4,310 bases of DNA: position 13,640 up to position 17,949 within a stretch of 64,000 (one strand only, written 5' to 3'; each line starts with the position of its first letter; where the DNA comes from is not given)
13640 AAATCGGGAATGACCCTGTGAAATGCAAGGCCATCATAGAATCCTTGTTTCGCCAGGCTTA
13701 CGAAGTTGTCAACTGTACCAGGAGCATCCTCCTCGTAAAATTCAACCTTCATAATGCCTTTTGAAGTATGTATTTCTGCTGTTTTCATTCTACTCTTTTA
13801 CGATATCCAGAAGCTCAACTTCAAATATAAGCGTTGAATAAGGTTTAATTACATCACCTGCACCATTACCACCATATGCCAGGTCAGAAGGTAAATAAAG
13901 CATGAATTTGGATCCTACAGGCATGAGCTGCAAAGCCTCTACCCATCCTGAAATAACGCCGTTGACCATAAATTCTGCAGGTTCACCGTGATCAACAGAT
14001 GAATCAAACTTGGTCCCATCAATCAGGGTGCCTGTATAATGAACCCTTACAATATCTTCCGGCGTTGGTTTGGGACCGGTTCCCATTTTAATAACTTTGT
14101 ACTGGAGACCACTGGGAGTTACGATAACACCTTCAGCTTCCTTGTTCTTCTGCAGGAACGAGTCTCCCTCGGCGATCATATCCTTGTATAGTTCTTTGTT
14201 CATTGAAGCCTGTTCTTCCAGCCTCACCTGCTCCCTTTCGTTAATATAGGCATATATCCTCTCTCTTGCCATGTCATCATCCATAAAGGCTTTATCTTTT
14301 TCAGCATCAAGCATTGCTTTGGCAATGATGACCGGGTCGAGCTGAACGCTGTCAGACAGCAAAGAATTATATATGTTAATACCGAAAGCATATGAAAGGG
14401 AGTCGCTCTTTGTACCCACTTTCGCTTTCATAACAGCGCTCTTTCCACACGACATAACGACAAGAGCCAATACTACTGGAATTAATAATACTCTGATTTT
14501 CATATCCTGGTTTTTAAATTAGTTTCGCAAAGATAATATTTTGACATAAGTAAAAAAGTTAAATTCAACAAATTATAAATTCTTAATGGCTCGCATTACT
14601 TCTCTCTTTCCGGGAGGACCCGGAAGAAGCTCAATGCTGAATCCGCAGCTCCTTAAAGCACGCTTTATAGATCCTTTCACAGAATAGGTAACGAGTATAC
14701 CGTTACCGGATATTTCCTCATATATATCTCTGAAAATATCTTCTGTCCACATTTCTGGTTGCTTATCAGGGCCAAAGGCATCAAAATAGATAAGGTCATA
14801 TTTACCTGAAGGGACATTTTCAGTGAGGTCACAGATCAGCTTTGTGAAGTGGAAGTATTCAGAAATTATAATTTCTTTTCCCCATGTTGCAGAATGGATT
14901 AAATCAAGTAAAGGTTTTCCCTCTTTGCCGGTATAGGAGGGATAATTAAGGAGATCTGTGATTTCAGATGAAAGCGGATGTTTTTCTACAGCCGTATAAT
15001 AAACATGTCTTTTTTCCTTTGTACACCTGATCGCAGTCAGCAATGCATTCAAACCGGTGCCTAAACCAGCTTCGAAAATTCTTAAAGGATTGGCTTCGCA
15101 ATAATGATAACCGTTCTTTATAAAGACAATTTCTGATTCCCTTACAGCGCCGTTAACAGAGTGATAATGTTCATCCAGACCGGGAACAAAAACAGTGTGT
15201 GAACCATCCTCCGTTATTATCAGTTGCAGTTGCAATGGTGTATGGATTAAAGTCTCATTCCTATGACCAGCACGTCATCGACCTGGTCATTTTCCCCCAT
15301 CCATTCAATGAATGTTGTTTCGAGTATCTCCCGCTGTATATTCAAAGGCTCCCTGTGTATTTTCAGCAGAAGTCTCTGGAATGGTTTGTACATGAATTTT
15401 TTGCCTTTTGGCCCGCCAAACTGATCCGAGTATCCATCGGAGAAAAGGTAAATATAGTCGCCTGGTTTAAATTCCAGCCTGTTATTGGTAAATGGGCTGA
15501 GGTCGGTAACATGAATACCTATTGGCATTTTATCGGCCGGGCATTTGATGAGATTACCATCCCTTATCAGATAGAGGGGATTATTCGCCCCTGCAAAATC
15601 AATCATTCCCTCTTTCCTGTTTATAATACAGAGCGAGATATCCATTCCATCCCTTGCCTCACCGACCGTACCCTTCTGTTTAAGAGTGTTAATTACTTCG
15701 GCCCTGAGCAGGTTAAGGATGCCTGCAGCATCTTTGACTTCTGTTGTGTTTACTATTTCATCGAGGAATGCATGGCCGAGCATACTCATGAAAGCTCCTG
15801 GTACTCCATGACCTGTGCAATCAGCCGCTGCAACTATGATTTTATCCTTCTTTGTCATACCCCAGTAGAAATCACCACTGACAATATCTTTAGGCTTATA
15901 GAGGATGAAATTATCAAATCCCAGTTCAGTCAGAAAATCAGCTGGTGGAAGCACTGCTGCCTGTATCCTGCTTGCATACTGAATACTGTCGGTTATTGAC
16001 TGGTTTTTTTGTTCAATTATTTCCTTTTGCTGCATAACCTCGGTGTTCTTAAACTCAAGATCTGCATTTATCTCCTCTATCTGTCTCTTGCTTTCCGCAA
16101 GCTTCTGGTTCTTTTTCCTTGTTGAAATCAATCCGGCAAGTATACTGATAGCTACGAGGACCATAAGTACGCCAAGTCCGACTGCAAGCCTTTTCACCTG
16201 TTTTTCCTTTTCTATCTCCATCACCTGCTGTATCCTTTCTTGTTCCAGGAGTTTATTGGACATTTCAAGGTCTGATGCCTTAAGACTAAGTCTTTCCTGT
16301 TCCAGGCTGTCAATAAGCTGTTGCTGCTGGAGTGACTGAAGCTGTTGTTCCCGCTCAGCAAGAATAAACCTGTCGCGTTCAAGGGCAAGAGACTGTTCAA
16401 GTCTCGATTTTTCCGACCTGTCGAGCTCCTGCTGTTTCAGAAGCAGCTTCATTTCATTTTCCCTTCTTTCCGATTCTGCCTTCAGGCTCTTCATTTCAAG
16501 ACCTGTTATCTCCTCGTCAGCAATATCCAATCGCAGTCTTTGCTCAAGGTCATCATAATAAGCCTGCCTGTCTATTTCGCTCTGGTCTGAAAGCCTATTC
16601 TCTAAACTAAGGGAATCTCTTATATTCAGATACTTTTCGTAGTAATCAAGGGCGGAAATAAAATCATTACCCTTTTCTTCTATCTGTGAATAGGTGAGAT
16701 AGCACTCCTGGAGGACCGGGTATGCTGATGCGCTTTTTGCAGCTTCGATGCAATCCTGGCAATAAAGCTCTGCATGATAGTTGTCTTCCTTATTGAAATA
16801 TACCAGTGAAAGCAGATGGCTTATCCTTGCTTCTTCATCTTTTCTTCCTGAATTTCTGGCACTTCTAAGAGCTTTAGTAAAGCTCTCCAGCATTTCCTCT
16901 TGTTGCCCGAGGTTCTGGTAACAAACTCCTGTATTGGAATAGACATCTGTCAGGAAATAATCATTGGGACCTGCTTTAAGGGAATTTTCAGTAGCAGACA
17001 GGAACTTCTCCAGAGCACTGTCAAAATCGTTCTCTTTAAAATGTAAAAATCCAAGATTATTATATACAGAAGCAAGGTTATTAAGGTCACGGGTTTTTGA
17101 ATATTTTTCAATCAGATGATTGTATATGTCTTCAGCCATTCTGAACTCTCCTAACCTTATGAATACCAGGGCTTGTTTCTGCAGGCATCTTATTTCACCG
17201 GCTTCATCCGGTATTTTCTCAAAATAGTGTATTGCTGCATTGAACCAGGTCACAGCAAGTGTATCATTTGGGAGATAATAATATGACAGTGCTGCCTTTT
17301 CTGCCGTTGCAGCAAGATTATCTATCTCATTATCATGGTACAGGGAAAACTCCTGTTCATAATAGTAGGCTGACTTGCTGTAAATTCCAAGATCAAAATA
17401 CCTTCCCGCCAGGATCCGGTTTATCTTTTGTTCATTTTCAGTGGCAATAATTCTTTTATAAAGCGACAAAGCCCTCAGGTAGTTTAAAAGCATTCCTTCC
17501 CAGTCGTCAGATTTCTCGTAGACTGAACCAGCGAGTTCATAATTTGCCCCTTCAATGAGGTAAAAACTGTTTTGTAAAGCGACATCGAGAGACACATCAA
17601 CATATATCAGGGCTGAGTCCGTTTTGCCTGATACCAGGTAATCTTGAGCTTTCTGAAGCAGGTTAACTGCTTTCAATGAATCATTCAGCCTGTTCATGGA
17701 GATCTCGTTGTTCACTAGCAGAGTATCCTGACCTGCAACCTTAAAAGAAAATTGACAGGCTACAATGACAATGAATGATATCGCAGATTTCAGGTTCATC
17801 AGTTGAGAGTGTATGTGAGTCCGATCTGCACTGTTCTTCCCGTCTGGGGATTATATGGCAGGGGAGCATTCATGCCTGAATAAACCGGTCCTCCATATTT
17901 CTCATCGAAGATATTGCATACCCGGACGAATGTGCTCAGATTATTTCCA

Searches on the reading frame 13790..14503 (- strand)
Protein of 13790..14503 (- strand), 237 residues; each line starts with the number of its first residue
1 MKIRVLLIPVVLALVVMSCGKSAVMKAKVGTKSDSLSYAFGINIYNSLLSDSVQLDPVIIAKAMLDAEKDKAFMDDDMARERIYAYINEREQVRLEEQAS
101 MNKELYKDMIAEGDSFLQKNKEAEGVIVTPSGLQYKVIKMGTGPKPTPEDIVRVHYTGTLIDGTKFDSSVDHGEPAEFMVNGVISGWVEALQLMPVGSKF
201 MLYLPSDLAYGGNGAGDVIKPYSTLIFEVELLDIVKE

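Call 43: search_protein_families(library=pfam, proteins=[window:13790-14503:-], max_evalue=0.00001)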
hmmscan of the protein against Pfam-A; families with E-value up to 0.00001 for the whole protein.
window:13790-14503:- (237 aa): 2 families
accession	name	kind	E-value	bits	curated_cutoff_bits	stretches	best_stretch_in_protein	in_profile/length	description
PF00254.34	FKBP_C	-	1.2e-27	96.5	21.1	1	145-232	3-94/94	FKBP-type peptidyl-prolyl cis-trans isomerase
PF01346.23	FKBP_N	-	2.2e-18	67.3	22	1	34-137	2-97/97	Domain amino terminal to FKBP-type peptidyl-prolyl isomerase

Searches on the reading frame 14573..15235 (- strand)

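Call 43: search_protein_families(library=pfam, proteins=[window:14573-15235:-], max_evalue=0.00001)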
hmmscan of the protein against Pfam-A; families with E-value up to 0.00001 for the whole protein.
window:14573-15235:- (220 aa): 1 family
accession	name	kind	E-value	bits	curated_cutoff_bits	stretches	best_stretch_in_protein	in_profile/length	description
PF05430.17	Methyltransf_30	-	5.5e-22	78.4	22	1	127-219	30-124/124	S-adenosyl-L-methionine-dependent methyltransferase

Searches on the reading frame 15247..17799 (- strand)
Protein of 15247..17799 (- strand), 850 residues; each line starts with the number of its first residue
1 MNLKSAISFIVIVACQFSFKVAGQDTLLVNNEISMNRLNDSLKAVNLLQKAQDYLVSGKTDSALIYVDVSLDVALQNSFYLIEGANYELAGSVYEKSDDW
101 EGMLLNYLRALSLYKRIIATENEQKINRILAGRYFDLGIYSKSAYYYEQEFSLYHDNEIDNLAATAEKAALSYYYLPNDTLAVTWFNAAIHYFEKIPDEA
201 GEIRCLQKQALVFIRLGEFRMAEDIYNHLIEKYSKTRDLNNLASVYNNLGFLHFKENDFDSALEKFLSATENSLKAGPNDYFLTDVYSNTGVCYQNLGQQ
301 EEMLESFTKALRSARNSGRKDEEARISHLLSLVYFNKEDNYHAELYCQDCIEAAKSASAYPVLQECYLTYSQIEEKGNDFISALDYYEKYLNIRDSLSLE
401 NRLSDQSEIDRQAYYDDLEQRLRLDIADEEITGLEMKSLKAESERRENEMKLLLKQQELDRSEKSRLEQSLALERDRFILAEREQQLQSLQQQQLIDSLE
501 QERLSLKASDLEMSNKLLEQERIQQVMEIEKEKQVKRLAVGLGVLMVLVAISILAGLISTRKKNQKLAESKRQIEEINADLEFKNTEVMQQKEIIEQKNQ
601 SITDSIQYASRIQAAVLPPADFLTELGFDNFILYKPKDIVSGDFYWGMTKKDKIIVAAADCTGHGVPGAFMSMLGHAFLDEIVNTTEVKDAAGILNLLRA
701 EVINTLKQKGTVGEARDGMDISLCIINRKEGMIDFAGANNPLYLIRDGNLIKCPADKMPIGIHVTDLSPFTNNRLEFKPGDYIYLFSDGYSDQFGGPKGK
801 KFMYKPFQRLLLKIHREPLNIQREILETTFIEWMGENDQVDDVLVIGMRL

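Call 6: search_protein_families(library=pfam, proteins=[window:15247-17799:-])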
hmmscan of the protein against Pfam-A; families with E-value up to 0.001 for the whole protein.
window:15247-17799:- (850 aa): 7 families
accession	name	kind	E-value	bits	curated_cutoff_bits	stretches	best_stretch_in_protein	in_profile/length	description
PF13424.12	TPR_12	-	5.5e-17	62.2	30.1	1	242-315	2-76/77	Tetratricopeptide repeat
PF07228.17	SpoIIE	-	7.6e-17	62.3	25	1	651-849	2-190/192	Stage II sporulation protein E (SpoIIE)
PF13181.12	TPR_8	-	7.9e-10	38.5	25.7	0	285-316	2-33/34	Tetratricopeptide repeat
PF07719.23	TPR_2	-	9.8e-09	35.1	27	0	243-269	1-27/34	Tetratricopeptide repeat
PF14938.12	SNAP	-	5.1e-06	26.6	25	0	178-247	71-139/282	Soluble NSF attachment protein, SNAP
PF13174.12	TPR_6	-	8.8e-06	26.5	26.3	0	206-235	3-32/33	Tetratricopeptide repeat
PF13428.12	TPR_14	-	0.00092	20.1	23.5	0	206-238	4-36/44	Tetratricopeptide repeat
